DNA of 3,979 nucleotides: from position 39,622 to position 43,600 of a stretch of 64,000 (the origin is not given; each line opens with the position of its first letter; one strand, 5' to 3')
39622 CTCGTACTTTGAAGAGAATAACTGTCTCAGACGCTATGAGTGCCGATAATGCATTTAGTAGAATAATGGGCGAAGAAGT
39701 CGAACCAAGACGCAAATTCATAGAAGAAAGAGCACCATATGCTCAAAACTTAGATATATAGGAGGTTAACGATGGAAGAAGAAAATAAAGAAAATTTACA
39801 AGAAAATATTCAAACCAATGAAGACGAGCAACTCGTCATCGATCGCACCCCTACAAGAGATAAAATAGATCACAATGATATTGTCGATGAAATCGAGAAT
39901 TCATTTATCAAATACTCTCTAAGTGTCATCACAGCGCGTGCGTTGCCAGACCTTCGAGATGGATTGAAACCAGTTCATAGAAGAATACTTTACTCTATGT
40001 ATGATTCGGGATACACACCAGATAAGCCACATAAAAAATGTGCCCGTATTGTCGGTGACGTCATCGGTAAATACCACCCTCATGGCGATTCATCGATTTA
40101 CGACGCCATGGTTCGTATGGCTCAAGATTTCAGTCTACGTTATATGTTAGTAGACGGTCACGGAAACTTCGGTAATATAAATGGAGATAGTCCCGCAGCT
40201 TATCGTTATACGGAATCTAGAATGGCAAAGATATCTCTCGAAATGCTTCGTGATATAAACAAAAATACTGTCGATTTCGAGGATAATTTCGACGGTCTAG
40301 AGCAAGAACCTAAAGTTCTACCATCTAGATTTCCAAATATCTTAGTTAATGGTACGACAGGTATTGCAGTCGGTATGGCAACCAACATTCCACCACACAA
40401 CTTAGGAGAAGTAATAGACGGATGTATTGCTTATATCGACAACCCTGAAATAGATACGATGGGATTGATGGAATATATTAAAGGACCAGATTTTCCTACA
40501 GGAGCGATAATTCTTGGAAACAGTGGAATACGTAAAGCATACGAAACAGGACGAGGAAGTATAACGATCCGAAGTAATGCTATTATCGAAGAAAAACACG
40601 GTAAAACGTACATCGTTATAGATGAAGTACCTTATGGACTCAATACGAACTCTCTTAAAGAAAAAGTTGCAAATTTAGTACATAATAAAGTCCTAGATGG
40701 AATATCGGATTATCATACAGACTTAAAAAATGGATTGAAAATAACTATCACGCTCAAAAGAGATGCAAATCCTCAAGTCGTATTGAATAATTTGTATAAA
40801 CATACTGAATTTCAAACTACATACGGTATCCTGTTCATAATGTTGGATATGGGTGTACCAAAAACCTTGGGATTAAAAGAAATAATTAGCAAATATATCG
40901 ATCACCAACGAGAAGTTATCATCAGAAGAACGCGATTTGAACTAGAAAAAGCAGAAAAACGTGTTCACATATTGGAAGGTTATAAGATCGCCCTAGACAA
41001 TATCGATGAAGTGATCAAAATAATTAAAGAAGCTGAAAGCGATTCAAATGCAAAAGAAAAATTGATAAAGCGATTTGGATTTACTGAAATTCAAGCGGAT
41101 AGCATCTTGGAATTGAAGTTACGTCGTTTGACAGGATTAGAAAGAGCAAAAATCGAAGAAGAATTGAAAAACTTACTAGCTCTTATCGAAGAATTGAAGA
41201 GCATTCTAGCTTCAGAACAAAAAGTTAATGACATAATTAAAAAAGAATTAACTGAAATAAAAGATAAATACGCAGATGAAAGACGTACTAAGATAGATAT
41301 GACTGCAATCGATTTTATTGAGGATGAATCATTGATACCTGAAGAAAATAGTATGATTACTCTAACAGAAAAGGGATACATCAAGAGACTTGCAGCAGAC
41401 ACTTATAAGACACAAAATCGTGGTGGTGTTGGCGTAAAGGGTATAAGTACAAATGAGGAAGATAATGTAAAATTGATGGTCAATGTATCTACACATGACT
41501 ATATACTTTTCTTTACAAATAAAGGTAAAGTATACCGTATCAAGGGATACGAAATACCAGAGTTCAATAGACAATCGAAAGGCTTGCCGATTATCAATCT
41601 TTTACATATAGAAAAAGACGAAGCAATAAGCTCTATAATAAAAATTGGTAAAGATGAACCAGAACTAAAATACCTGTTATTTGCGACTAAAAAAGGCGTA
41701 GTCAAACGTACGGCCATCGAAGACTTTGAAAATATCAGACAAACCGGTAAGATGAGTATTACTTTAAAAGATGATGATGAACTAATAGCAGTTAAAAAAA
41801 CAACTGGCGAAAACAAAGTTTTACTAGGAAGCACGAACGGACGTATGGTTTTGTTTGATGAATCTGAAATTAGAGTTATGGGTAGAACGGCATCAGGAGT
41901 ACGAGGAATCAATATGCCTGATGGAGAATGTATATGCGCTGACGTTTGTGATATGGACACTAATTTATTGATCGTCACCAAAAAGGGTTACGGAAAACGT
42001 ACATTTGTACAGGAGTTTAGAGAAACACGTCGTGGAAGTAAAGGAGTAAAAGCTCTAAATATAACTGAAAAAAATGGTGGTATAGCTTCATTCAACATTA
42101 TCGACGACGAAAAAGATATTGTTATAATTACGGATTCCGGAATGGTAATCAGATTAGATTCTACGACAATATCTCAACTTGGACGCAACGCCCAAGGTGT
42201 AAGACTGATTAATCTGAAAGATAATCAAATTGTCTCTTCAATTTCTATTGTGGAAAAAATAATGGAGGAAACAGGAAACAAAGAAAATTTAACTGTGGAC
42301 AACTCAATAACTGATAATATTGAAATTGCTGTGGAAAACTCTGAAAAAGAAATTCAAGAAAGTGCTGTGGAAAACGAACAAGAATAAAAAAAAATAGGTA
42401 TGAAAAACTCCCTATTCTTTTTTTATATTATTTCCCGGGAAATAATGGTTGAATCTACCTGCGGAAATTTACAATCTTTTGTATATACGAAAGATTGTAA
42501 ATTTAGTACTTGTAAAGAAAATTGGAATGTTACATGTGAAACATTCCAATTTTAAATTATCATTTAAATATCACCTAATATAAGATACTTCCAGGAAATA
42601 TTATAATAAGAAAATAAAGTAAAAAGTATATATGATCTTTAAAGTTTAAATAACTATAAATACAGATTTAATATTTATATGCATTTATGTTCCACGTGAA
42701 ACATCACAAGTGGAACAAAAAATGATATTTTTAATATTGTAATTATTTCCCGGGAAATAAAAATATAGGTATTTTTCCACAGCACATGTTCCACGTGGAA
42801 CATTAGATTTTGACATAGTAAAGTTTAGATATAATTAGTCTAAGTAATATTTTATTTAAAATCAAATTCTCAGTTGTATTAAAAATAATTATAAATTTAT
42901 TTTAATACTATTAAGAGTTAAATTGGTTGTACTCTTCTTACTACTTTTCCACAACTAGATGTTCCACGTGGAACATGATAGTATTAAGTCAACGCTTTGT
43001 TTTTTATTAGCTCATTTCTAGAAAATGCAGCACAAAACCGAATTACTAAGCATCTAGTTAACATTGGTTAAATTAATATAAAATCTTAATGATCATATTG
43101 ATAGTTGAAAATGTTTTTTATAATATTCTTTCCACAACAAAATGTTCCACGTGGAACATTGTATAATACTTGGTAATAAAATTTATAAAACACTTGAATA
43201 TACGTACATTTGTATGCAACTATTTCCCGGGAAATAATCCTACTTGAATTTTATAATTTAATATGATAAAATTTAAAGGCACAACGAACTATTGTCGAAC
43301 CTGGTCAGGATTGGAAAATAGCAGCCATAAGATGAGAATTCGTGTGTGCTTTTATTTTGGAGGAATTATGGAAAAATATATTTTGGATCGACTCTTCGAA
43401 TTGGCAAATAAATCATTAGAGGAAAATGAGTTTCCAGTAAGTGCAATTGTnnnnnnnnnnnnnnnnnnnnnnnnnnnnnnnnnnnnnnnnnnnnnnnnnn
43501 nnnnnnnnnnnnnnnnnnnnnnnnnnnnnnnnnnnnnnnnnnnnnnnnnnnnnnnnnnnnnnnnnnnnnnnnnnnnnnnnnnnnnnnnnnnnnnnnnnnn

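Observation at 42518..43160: Centromere-like array: five parS-type palindromes in one 0.65-kb non-coding stretch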

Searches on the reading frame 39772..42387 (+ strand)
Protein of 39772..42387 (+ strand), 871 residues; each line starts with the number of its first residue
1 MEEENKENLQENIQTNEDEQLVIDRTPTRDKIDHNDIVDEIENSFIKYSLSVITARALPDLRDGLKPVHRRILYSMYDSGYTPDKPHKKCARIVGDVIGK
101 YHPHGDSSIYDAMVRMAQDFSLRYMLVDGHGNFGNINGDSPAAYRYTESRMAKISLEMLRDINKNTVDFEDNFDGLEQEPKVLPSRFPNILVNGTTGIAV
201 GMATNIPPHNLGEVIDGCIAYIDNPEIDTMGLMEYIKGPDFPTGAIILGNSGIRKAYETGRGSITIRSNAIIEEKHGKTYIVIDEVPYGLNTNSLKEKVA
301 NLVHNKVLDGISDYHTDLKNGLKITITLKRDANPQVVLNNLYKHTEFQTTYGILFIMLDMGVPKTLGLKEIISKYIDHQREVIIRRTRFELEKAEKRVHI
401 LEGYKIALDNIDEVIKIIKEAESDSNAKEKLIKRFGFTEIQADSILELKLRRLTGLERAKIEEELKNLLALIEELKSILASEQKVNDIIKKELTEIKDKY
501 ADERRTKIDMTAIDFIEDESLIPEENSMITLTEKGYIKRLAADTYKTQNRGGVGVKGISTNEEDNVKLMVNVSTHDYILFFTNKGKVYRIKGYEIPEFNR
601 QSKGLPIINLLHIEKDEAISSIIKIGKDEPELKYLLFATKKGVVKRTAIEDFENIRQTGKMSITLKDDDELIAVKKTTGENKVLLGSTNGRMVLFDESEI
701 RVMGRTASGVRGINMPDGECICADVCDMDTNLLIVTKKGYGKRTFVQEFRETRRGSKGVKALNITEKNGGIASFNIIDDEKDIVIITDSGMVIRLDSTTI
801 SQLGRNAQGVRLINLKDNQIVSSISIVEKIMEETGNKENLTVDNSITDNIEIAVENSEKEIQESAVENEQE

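Call 11: find_related_loci(query=window:39772-42387:+, collection=genome_contigs, flank=10000)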
Query window:39772-42387:+ (871 aa) in genome_contigs; peptide patterns used: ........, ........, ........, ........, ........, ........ (x = any residue, [..] = any of these).
406 stretches matched a pattern; 319 encode a relative of the query (tblastn E <= 1e-3); the best 80 are kept; 80 distinct loci.
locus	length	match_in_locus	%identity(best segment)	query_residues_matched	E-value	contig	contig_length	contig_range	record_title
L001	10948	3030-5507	92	1-829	0e+0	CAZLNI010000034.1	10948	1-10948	MAG TPA_asm: uncultured Muribaculaceae bacterium isolate SRP287540_co2_381 genome assembly, contig: NODE_6744_length_109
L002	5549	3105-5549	91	1-823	0e+0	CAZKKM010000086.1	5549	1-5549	MAG TPA_asm: uncultured Muribaculaceae bacterium isolate SRP287540_co1_443 genome assembly, contig: NODE_15961_length_55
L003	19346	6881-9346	86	1-829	0e+0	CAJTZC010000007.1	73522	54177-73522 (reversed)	MAG TPA_asm: uncultured Bacilli bacterium isolate MGBC119269 genome assembly, contig: MGBC119269.7, whole genome shotgun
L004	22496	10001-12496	85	21-868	0e+0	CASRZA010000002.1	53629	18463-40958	MAG: uncultured Bacilli bacterium isolate extra-ERR2497917.11_1677795655 genome assembly, contig: NODE_102_length_53629_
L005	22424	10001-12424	87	26-834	0e+0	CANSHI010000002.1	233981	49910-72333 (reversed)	MAG TPA_asm: uncultured bacterium isolate SRR15510232_bin.9_metawrap_v1.3_MAG genome assembly, contig: NODE.29_length_23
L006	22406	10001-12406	75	28-829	0e+0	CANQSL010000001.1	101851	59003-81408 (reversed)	MAG: uncultured Bacilli bacterium isolate Lapin-026__bin110 genome assembly, contig: Lapin-026__NODE_157_length_101851_c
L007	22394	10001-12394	73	30-828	0e+0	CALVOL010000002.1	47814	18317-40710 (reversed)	MAG: uncultured Bacilli bacterium isolate BRZ_IE__bin60 genome assembly, contig: BRZ_IE__NODE_1337_length_47814_cov_27.4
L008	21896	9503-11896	73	30-828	0e+0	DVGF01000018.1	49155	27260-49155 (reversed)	MAG TPA_asm: Candidatus Ventrenecus stercoripullorum isolate CHK197-17881 CHK197__C56373_L49155_ERR3414592, whole genome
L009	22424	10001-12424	73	20-828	0e+0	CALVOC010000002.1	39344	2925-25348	MAG: uncultured Bacilli bacterium isolate BRZ_PC__bin122 genome assembly, contig: BRZ_PC__NODE_1375_length_39344_cov_5.6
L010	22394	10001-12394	73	30-828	0e+0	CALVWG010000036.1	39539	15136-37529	MAG: uncultured Bacilli bacterium isolate E07__bin156 genome assembly, contig: E07__k127_5343102, whole genome shotgun s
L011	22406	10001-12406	74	28-829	0e+0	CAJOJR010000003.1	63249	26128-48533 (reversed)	uncultured Bacilli bacterium isolate Reindeer_1_mag_108 genome assembly, contig: scaffold_1092, whole genome shotgun seq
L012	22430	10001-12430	71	30-839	0e+0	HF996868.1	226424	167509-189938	Clostridium sp. CAG:710 genomic scaffold, scf81, whole genome shotgun sequence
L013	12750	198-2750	69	19-868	0e+0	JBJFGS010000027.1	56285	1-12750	MAG: Candidatus Coprovivens sp. isolate PUUB45_bin.013 NODE_291_length_56285_cov_21.822550, whole genome shotgun sequenc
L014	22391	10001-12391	74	30-827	0e+0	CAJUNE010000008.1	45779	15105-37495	MAG TPA_asm: uncultured Bacilli bacterium isolate MGBC161736 genome assembly, contig: MGBC161736.8, whole genome shotgun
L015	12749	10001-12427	71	29-838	0e+0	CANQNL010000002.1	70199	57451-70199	MAG: uncultured Bacilli bacterium isolate Lapin-012__bin34 genome assembly, contig: Lapin-012__NODE_745_length_70199_cov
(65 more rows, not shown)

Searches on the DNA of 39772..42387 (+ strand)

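Call 54: search_rna_families(sources=[L003, L004, L012, L037, L076, L077], threshold=gathering)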
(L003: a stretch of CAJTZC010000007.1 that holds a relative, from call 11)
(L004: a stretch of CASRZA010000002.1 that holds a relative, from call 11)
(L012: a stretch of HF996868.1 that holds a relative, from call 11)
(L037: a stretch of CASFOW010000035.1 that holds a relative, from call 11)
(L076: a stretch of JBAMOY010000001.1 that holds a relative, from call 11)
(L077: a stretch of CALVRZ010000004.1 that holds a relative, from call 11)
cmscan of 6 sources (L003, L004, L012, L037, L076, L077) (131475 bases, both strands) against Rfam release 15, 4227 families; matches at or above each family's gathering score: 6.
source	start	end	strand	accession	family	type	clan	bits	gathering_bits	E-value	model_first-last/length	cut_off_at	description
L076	13115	13212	+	RF00169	Bacteria_small_SRP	Gene;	CL00003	63.6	40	2.2e-11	1-97/97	no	Bacterial small signal recognition particle RNA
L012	13397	13494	+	RF00169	Bacteria_small_SRP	Gene;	CL00003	58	40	8e-10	1-97/97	no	Bacterial small signal recognition particle RNA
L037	13796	13882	+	RF00169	Bacteria_small_SRP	Gene;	CL00003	57.8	40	9e-10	1-97/97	no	Bacterial small signal recognition particle RNA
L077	14695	14780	+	RF00169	Bacteria_small_SRP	Gene;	CL00003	56.2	40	2.7e-09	1-97/97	no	Bacterial small signal recognition particle RNA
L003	10516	10601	+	RF00169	Bacteria_small_SRP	Gene;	CL00003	52.8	40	2.4e-08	1-97/97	no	Bacterial small signal recognition particle RNA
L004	13814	13898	+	RF00169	Bacteria_small_SRP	Gene;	CL00003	48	40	5.1e-07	1-97/97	no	Bacterial small signal recognition particle RNA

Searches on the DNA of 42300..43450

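Call 29: search_rna_families(source=window, start=42300, end=43450, threshold=evalue, max_evalue=1)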
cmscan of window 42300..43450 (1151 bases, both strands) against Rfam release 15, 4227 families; matches with E-value up to 1: 4.
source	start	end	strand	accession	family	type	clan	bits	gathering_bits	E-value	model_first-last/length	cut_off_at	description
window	43271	43360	+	RF00169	Bacteria_small_SRP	Gene;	CL00003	55.7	40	3.1e-11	1-97/97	no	Bacterial small signal recognition particle RNA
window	42667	42789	+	RF01584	snoR03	Gene; snRNA; snoRNA; HACA-box;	-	27.7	80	0.46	1-163/163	no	small nucleolar RNA snoR03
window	42379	42446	+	RF01742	lactis-plasmid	Gene; sRNA;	-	22.5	70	0.79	1-106/106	no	lactis-plasmid RNA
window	42444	42526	+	RF04216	mir-509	Gene; miRNA;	CL00136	20.6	64.5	0.22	1-82/82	no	mir-509 microRNA precursor family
